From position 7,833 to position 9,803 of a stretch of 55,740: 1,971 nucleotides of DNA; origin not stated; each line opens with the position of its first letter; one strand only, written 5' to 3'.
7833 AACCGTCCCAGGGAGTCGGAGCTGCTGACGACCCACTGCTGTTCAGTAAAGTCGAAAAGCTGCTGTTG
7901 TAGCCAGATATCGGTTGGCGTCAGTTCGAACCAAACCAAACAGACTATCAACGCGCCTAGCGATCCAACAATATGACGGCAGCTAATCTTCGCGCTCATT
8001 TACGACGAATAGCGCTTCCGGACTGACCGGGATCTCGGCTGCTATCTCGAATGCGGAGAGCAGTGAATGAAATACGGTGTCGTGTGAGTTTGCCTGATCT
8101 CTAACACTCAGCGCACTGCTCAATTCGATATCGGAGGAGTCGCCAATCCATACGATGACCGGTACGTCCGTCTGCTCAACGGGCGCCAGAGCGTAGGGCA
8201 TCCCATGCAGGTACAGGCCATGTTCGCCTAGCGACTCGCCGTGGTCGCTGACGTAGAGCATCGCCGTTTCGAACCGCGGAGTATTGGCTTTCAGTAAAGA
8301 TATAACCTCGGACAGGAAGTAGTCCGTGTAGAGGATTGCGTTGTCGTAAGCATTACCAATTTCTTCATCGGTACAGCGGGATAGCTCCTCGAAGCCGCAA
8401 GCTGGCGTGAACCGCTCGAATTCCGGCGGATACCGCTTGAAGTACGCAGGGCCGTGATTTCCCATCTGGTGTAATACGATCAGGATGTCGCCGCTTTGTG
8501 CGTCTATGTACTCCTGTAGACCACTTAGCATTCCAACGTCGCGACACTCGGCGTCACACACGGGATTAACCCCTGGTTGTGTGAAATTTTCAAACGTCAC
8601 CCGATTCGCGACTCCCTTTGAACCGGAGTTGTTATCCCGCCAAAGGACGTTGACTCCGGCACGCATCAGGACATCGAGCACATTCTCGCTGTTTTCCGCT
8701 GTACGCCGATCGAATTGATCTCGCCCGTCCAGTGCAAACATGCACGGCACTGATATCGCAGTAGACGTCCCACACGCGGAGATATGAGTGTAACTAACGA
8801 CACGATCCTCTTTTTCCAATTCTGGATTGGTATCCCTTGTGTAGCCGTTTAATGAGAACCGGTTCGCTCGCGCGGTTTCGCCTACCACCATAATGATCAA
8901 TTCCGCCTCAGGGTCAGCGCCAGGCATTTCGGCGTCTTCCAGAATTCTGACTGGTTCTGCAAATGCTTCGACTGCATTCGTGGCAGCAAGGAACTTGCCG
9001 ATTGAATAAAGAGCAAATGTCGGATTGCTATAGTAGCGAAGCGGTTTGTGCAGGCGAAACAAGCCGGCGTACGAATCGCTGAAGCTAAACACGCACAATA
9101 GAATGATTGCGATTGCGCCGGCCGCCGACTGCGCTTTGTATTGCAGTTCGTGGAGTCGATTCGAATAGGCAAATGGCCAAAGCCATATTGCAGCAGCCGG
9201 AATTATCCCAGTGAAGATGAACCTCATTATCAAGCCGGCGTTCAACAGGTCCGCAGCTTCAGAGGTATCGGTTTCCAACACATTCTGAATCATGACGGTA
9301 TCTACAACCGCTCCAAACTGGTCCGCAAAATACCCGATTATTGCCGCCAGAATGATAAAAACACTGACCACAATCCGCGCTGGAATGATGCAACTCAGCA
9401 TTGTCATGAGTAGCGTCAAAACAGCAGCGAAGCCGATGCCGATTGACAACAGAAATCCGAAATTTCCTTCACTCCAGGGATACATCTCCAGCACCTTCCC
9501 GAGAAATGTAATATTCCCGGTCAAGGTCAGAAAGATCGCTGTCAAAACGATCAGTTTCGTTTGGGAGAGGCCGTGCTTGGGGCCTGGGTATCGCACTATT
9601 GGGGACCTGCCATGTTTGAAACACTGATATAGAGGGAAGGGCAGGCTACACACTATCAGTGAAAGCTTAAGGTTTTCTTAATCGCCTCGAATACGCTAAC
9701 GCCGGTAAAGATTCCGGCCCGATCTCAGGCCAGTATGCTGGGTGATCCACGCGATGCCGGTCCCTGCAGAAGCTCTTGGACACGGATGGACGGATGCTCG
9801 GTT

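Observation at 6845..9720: Low-GC islet carrying an MCR-like phosphoethanolamine transferase followed by a PAP2 phosphatase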

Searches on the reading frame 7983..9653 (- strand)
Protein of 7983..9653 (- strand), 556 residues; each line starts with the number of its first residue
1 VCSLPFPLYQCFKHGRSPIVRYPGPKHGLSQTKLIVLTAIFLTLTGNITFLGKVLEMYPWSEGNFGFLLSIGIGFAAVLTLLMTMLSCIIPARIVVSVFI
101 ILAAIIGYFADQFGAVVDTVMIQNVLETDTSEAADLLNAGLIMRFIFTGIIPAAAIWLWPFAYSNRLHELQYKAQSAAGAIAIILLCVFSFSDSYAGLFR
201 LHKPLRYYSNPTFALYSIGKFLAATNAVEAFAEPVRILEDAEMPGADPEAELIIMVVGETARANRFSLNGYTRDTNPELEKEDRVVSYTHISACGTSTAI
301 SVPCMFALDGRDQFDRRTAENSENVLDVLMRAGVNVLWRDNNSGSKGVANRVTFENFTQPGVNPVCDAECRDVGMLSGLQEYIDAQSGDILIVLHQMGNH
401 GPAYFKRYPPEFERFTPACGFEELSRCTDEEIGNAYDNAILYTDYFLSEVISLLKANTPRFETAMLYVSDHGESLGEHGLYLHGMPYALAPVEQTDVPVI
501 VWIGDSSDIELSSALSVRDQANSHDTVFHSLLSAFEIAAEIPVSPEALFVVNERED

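Call 3: search_protein_families(library=pfam, proteins=[window:7983-9653:-])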
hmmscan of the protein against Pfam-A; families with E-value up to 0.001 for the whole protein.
window:7983-9653:- (556 aa): 2 families
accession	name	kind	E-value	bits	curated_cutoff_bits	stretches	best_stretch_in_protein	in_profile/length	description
PF00884.28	Sulfatase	-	8.6e-52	176.8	25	1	253-536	3-300/301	Sulfatase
PF08019.17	EptA_B_N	-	8.3e-38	130.1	22.3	1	76-223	2-149/152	Phosphoethanolamine transferase EptA/EptB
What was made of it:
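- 7983..9596 (-): eptA-like lipid A phosphoethanolamine transferase. It is 537 aa from GTG 9596; the longest ORF runs to GTG 9653 (556 aa). Pfam EptA_B_N plus Sulfatase domains (call 3).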

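Call 4: search_protein_families(library=ncbifam, proteins=[window:7983-9653:-])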
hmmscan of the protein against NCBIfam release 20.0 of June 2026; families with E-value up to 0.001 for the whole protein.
window:7983-9653:- (556 aa): 22 families
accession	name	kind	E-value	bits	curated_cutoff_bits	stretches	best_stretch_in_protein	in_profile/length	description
NF028537.1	P_eth_NH2_trans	domain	6.1e-178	592.6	500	1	29-540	3-517/527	phosphoethanolamine--lipid A transferase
NF008619.0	PRK11598.1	equivalog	1.1e-138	463.2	660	1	28-540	10-530/546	phosphoethanolamine transferase EptA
NF000465.1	polymyxin_MCR1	exception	6.2e-136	454.4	1100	1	30-540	14-531/541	MCR-1 family phosphoethanolamine--lipid A transferase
NF012159.0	polymyxin_MCR2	exception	1.5e-130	436.5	1200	1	33-540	16-528/538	MCR-2 family phosphoethanolamine--lipid A transferase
NF033670.1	polymyxin_MCR6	exception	5.3e-130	434.7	1235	1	33-540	16-528/538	MCR-6 family phosphoethanolamine--lipid A transferase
NF047438.1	polymyxin_MCR12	exception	1.4e-112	376.9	1200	1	39-538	23-529/548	MCR-12 family phosphoethanolamine--lipid A transferase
NF033409.0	poly_MCR3_broad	equivalog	4.9e-106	355.4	1075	1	34-540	8-521/535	MCR-3-related phosphoethanolamine--lipid A transferase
NF033463.1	polymyxin_MCR5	exception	1.2e-102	344.4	1250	1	39-539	26-528/547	MCR-5 family phosphoethanolamine--lipid A transferase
NF033836.1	polymyxin_MCR9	exception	4.2e-101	339.2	1240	1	34-541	12-526/539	MCR-9 family phosphoethanolamine--lipid A transferase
NF033408.5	polymyxin_MCR3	exception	1.1e-99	334.4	1225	1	39-540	17-525/540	MCR-3 family phosphoethanolamine--lipid A transferase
NF053859.1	polymyxin_MCR13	exception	2e-99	333.9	1250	1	34-541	12-526/541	MCR-13 family phosphoethanolamine--lipid A transferase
NF033669.1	polymyxin_MCR8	exception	6.7e-98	329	1250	1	38-541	19-533/565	MCR-8 family phosphoethanolamine--lipid A transferase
NF007160.0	PRK09598.1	equivalog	2.3e-96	323.2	561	1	76-536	59-502/523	phosphoethanolamine--lipid A transferase EptA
NF033862.2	polymyxin_MCR10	exception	1.5e-95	320.9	1250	1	63-541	42-526/539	MCR-10 family phosphoethanolamine--lipid A transferase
NF033671.1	polymyxin_MCR7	exception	1.5e-95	320.8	1250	1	32-539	8-522/539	MCR-7 family phosphoethanolamine--lipid A transferase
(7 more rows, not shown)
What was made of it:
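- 7983..9596 (-): NCBIfam NF028537 scores 592.6 against a cut-off of 500 (call 4).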

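Call 5: search_solved_structures(query=window:7983-9653:-, show_alignments=2)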
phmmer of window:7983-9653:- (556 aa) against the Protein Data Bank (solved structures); distinct sequences matched with E-value up to 0.001: 17.
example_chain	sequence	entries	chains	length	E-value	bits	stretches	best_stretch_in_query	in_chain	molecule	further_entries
9nww_B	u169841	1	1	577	1.1e-135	456.3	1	29-540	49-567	Probable phosphatidylethanolamine transferase Mcr-1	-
5gov_B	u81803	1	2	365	1.8e-92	313.7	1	214-540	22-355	Probable phosphatidylethanolamine transferase Mcr-1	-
5zjv_A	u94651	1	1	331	1.5e-91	310.6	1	250-541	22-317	Probable phosphatidylethanolamine transferase Mcr-1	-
5ylc_A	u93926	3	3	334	1.5e-91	310.5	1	250-541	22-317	Probable phosphatidylethanolamine transferase Mcr-1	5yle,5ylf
6li5_A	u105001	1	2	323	1.9e-91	310.2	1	250-540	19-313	Probable phosphatidylethanolamine transferase Mcr-1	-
5lrm_A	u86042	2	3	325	1.9e-91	310.2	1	250-540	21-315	phosphatidylethanolamine transferase Mcr-1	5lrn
5grr_A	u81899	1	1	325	1.9e-91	310.2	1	250-540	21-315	Probable phosphatidylethanolamine transferase Mcr-1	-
6li4_A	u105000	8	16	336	2.1e-91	310.1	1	250-540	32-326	Probable phosphatidylethanolamine transferase Mcr-1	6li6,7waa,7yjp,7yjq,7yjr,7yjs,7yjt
5k4p_A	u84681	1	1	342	2.2e-91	310.1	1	250-540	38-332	Probable phosphatidylethanolamine transferase Mcr-1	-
6a7w_A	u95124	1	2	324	2.1e-90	306.8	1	248-540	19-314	Putative integral membrane protein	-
5mx9_A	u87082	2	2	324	2.1e-90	306.8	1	248-540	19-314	Phosphatidylethanolamine transferase Mcr-2 | Putative integral membrane protein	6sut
6bne_A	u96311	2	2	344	5.4e-86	292.2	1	249-543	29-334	Phosphoethanolamine transferase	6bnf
5fgn_A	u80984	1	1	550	6.5e-86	292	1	27-537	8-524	lipooligosaccharide phosphoethanolamine transferase A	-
6bnc_A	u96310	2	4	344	2.7e-85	289.9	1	249-543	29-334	Phosphoethanolamine transferase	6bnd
4tn0_A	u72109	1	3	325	5.2e-77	262.6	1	250-541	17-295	UPF0141 protein yjdB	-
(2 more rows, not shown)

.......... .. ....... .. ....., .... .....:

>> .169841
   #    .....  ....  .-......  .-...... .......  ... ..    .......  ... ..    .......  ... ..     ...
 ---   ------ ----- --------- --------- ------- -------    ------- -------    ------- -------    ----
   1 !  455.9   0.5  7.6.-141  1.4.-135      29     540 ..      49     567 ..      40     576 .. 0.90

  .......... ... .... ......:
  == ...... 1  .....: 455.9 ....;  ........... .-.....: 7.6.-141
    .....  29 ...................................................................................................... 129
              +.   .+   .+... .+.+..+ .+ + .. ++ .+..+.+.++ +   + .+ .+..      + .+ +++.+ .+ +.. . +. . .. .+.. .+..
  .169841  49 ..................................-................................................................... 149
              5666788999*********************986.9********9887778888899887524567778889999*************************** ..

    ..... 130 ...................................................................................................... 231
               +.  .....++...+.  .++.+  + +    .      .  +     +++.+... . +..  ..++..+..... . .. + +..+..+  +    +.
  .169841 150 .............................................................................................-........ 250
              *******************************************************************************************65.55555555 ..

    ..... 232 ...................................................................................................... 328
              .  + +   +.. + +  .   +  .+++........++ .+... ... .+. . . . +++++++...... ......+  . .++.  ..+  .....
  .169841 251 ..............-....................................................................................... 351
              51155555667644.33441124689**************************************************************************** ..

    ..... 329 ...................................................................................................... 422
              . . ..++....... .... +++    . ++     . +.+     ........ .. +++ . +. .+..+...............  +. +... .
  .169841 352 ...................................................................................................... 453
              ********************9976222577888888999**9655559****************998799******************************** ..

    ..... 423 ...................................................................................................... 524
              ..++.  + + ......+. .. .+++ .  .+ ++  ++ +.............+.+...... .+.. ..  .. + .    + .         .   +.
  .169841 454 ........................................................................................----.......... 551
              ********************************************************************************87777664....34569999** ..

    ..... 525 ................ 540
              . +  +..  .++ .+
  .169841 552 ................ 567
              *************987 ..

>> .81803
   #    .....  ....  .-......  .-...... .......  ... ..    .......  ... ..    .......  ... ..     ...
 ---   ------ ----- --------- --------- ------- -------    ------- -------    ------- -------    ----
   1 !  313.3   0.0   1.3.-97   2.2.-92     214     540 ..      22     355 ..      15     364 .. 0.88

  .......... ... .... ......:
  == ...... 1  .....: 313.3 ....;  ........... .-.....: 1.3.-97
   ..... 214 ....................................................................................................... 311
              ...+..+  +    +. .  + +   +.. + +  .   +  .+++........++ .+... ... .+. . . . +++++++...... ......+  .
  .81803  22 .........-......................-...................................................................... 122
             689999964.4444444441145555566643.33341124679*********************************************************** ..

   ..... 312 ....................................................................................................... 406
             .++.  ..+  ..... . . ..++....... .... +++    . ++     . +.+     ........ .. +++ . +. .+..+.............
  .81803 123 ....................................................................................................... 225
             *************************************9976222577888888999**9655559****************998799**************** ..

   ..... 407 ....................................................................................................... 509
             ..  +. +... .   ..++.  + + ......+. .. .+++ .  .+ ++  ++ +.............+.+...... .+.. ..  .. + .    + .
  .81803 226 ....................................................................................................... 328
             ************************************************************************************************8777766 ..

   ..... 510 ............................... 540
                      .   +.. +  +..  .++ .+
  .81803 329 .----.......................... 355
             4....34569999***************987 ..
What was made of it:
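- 7983..9596 (-): The best solved structure is full-length MCR-1, 9nww, E 1e-135 (call 5).
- Calls 3-5: domains, NF028537 passed, best solved structure is MCR-1.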

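Call 10: find_related_loci(query=window:7983-9653:-, collection=genome_contigs, flank=10000)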
Query window:7983-9653:- (556 aa) in genome_contigs; peptide patterns used: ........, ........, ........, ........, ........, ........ (x = any residue, [..] = any of these).
599 stretches matched a pattern (row limit reached: there are more); 559 encode a relative of the query (tblastn E <= 1e-3); the best 80 are kept; 80 distinct loci.
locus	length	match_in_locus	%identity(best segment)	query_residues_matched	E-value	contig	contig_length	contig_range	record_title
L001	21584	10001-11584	63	27-555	0e+0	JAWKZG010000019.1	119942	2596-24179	MAG: Gammaproteobacteria bacterium isolate AC2.22 AC2.22.fa-19, whole genome shotgun sequence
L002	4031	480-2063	60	29-556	0e+0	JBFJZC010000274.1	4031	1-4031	MAG: Porticoccaceae bacterium isolate Mix_sand19.2022.05.Z.14 k141_489761_length_4031_cov_14.2509, whole genome shotgun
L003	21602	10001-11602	58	26-556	0e+0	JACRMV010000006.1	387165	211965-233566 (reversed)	MAG: Rhodocyclales bacterium isolate NC_groundwater_1916_Pr3_S2p5_61_40 SR2-18-S2p5_coassembly_scaffold_232949, whole ge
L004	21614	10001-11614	58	16-553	0e+0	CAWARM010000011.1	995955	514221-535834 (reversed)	MAG: uncultured Gammaproteobacteria bacterium isolate MFD02979.bin.1.82 genome assembly, contig: contig_55715, whole gen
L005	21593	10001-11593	57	23-553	0e+0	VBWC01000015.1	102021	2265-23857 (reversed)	MAG: Gammaproteobacteria bacterium isolate X1_MaxBin.010 scaffold_273, whole genome shotgun sequence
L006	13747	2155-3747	57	23-553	0e+0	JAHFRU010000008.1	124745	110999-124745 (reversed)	MAG: Gammaproteobacteria bacterium isolate nzgw581 NODE_27_length_124746_cov_9.595354, whole genome shotgun sequence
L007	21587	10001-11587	55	25-556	0e+0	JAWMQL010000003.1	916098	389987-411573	Halieaceae bacterium WSDMB12 NODE_3_length_916098_cov_31.090497, whole genome shotgun sequence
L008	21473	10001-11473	55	47-537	7e-179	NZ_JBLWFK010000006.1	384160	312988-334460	Haliea sp. E17 contig_6, whole genome shotgun sequence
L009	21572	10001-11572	53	28-553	2e-176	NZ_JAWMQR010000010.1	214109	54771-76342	Halioxenophilus sp. WMMB6 NODE_10_length_214109_cov_30.355273, whole genome shotgun sequence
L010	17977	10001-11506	56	34-537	4e-176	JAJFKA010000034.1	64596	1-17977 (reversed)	MAG: Gammaproteobacteria bacterium isolate OFTM330 OFTM330_33, whole genome shotgun sequence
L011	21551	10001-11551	49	29-546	4e-168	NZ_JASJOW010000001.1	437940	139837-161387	MAG: Sulfuricurvum sp. isolate MAG_142 NODE_7_length_437940_cov_94.059598, whole genome shotgun sequence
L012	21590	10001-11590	48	24-552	1e-166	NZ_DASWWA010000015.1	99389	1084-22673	MAG: Methylotenera sp. isolate SMAG_U3644 k141_380062, whole genome shotgun sequence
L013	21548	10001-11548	49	26-541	1e-166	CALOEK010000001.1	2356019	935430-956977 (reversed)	MAG: uncultured Gammaproteobacteria bacterium isolate LOGT_bin.0192 genome assembly, contig: contig_14171, whole genome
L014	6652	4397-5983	47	3-541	5e-167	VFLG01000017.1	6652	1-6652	MAG: Gallionellaceae bacterium isolate Bin_58_16 c_000004815055, whole genome shotgun sequence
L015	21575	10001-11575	47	29-554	5e-166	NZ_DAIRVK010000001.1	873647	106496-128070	MAG: Sulfurospirillum sp. isolate CTOTU26098 NODE_1_length_873647_cov_28.116992, whole genome shotgun sequence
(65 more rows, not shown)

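Call 12: find_encoding_contigs(protein=window:7983-9653:-, flank=10000, max_places=6)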
Protein window:7983-9653:- (556 aa): no gene with exactly this product is on record in the collection.

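Call 14: find_homologous_proteins(query=window:7983-9653:-, max_evalue=1e-30)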
Query window:7983-9653:- (556 aa): 8000 proteins with E <= 1e-30 among 8000 candidates; the best 120 are listed.
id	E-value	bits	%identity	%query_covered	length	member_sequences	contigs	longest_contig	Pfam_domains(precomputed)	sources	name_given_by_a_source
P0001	0.0e+0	1215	100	97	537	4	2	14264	PF08019.18,PF00884.29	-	-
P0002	1.4e-246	837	70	95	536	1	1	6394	PF08019.18,PF00884.29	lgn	-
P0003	2.8e-246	836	68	97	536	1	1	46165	PF08019.18,PF00884.29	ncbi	-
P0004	5.8e-246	835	69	96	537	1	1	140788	PF08019.18,PF00884.29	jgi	-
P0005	1.5e-228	778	65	92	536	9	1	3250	PF08019.18,PF00884.29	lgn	-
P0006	2.8e-228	777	64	94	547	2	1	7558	PF08019.18,PF00884.29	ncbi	-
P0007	6.8e-226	769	64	94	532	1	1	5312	PF08019.18,PF00884.29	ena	-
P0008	2.6e-224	764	63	95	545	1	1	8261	PF08019.18,PF00884.29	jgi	jgi:lipid A ethanolaminephosphotransferase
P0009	2.3e-221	754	62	94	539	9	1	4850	PF08019.18,PF00884.29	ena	-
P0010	6.3e-221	753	63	95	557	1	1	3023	PF08019.18,PF00884.29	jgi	jgi:lipid A ethanolaminephosphotransferase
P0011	1.2e-218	745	59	96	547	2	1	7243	PF08019.18,PF00884.29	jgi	jgi:lipid A ethanolaminephosphotransferase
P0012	5.2e-218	743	63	91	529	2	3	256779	PF08019.18,PF00884.29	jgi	-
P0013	8.6e-217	739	58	96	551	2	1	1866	PF08019.18,PF00884.29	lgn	-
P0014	5.1e-215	733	59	95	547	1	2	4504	PF08019.18,PF00884.29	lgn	-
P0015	7.3e-215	732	58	96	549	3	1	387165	PF08019.18,PF00884.29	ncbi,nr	ncbi:MAG: phosphoethanolamine--lipid A transferase [Rhodocyclales bacterium]|nr:phosphoethanolamine-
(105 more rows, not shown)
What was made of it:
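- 7983..9596 (-): The public call P0001 is 537 aa (call 14).
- Tried and rejected: Exact look-up: searching for the 556-aa ORF found nothing, because the public gene call is the 537-aa form (calls 12, 14).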

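Call 16: find_encoding_contigs(protein=P0004, flank=10000, max_places=3)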
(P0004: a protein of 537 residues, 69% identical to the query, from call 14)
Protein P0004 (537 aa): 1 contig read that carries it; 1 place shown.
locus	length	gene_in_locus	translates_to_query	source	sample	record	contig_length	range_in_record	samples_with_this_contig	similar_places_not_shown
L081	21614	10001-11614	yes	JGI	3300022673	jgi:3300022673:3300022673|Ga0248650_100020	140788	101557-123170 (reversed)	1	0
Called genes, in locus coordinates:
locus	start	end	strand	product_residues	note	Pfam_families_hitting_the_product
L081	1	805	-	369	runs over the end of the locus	PF13472:Lipase_GDSL_2 (weak)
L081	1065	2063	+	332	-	PF00296:Bac_luciferase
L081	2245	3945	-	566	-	PF02690:Na_Pi_cotrans, PF01895:PhoU (weak)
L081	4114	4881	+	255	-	PF00227:Proteasome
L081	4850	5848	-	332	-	PF10005:Zn_ribbon_DZR_6, PF15887:Peptidase_Mx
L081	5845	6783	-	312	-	PF04168:Alpha-E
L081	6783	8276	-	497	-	PF04174:CP_ATPgrasp_1, PF14403:CP_ATPgrasp_2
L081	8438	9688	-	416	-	PF00266:Aminotran_5, PF22580:KYNU_C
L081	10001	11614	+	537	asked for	PF08019:EptA_B_N, PF00884:Sulfatase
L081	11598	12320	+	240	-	PF01569:PAP2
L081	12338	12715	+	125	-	PF01219:DAGK_prokar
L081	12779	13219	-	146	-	-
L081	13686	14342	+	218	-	PF01323:DSBA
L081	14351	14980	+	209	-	PF03006:HlyIII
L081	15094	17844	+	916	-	PF01326:PPDK_N, PF00391:PEP-utilizers, PF02896:PEP-utilizers_C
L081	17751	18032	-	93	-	-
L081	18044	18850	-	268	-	-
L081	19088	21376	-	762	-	PF03600:CitMHS, PF02080:TrkA_C, PF00939:Na_sulph_symp, PF03600:CitMHS (weak)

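Call 17: find_encoding_contigs(protein=P0003, flank=10000, max_places=3)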
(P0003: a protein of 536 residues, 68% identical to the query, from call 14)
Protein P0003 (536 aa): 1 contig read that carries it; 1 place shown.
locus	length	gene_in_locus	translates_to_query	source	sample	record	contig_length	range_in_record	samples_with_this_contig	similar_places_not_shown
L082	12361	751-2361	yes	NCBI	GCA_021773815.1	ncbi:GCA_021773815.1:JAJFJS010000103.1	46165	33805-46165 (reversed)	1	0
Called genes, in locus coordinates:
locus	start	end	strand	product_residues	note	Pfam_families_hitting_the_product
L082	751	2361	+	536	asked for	PF08019:EptA_B_N, PF00884:Sulfatase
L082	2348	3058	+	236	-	PF01569:PAP2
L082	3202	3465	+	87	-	PF01219:DAGK_prokar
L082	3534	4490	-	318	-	-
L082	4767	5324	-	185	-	-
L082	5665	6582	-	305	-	PF13354:Beta-lactamase2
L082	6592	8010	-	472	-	-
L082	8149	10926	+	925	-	PF01326:PPDK_N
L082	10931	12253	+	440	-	PF13354:Beta-lactamase2 (faint)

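Call 19: find_encoding_contigs(protein=P0001, flank=10000, max_places=6)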
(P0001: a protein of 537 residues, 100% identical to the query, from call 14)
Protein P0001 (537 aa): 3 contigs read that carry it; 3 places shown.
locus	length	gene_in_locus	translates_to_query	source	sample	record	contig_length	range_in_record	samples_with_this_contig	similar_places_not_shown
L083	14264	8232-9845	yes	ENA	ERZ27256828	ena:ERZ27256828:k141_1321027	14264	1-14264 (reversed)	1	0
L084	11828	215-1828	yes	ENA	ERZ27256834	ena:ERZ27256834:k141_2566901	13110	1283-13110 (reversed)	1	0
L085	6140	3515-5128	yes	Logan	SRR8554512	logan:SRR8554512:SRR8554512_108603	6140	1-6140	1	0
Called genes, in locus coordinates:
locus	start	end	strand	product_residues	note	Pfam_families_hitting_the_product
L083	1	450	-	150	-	?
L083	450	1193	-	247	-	PF13191:AAA_16 (weak), PF00005:ABC_tran, PF13304:AAA_21 (faint), PF13401:AAA_22 (weak)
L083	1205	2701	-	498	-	PF07364:DUF1485, PF07171:MlrC_C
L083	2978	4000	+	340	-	PF25973:BSH_CzcB (weak)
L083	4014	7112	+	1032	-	PF00873:ACR_tran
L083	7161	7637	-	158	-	-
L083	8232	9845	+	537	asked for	PF08019:EptA_B_N, PF00884:Sulfatase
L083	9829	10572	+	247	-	PF01569:PAP2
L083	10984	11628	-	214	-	PF18306:LDcluster4, PF03641:Lysine_decarbox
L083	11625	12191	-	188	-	PF13404:HTH_AsnC-type, PF13412:HTH_24, PF01037:AsnC_trans_reg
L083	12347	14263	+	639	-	?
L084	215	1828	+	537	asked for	PF08019:EptA_B_N, PF00884:Sulfatase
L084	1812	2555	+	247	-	PF01569:PAP2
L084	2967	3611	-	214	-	PF18306:LDcluster4, PF03641:Lysine_decarbox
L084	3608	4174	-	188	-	PF13404:HTH_AsnC-type, PF13412:HTH_24, PF01037:AsnC_trans_reg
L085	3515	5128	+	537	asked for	PF08019:EptA_B_N, PF00884:Sulfatase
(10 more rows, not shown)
